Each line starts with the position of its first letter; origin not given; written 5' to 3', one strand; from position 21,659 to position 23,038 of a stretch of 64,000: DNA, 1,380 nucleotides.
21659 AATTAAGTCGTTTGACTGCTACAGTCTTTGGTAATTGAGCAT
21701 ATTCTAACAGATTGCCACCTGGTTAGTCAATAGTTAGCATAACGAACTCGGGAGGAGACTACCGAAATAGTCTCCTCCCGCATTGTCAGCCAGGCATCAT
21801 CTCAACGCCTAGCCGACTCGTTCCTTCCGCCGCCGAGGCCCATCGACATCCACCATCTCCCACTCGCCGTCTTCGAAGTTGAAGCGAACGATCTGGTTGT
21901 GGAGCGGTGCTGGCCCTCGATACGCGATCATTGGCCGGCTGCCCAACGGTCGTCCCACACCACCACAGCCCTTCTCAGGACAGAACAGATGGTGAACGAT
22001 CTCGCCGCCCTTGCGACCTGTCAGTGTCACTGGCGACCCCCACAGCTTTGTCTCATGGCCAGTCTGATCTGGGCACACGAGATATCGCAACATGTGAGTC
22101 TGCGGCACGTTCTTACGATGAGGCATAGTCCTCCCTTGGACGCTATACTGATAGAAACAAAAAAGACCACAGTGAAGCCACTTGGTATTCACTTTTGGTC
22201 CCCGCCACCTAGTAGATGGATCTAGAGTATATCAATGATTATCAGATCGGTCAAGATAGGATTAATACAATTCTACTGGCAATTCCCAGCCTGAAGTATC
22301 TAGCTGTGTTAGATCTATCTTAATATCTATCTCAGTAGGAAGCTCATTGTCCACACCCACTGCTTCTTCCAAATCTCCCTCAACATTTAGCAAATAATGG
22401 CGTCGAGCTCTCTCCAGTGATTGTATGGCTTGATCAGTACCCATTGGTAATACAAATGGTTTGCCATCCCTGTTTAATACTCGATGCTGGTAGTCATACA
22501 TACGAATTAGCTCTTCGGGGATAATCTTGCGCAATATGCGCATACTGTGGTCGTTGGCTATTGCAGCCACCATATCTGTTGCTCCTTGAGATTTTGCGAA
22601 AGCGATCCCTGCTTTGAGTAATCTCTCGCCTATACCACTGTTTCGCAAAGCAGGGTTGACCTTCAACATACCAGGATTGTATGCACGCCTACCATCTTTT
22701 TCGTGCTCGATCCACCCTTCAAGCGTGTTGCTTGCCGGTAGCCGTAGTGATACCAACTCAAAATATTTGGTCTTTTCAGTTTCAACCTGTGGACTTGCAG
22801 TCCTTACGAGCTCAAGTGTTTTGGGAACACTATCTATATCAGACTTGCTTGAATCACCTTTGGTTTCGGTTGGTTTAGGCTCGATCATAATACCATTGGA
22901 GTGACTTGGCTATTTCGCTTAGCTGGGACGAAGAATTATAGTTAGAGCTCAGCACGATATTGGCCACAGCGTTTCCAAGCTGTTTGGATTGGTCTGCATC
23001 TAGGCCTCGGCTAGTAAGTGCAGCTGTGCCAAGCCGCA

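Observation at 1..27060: Patchwork of high-GC segments in a ~45-48% GC backbone, consistent with repeated acquisition from a high-GC donor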

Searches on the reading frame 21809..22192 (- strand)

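Call 6: search_protein_families(library=pfam, proteins=[window:21809-22192:-], max_evalue=0.01)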
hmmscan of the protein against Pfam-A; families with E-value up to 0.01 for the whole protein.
window:21809-22192:- (127 aa): 0 families

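Call 62: search_protein_families(library=padloc, proteins=[L003:6604-7110:+], max_evalue=0.001)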
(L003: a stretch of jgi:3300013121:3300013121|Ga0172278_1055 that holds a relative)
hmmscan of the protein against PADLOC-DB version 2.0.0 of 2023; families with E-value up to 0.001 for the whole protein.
L003:6604-7110:+ (168 aa): 1 family
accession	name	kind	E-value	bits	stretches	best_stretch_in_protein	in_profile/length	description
PDLC04899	PDC-S07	-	7.3e-09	33.4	1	35-64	32-61/135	-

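Call 63: search_protein_families(library=pfam, proteins=[L003:6604-7110:+], max_evalue=0.001)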
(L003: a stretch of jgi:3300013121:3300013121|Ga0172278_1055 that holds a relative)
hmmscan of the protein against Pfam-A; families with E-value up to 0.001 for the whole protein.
L003:6604-7110:+ (168 aa): 1 family
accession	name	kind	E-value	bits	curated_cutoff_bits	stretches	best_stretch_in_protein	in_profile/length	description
PF00293.34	NUDIX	-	8e-12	45.8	21.1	1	14-138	7-118/134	NUDIX domain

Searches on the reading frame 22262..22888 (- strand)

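Call 62: search_protein_families(library=padloc, proteins=[window:22262-22888:-], max_evalue=0.001)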
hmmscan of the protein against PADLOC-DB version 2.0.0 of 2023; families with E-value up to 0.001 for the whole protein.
window:22262-22888:- (208 aa): 0 families

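Call 63: search_protein_families(library=pfam, proteins=[window:22262-22888:-], max_evalue=0.001)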
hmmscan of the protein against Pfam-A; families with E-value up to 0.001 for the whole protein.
window:22262-22888:- (208 aa): 1 family
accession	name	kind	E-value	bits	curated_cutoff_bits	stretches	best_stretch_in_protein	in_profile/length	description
PF00583.31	Acetyltransf_1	-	0.00026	21.7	20.7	1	77-117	67-109/116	Acetyltransferase (GNAT) family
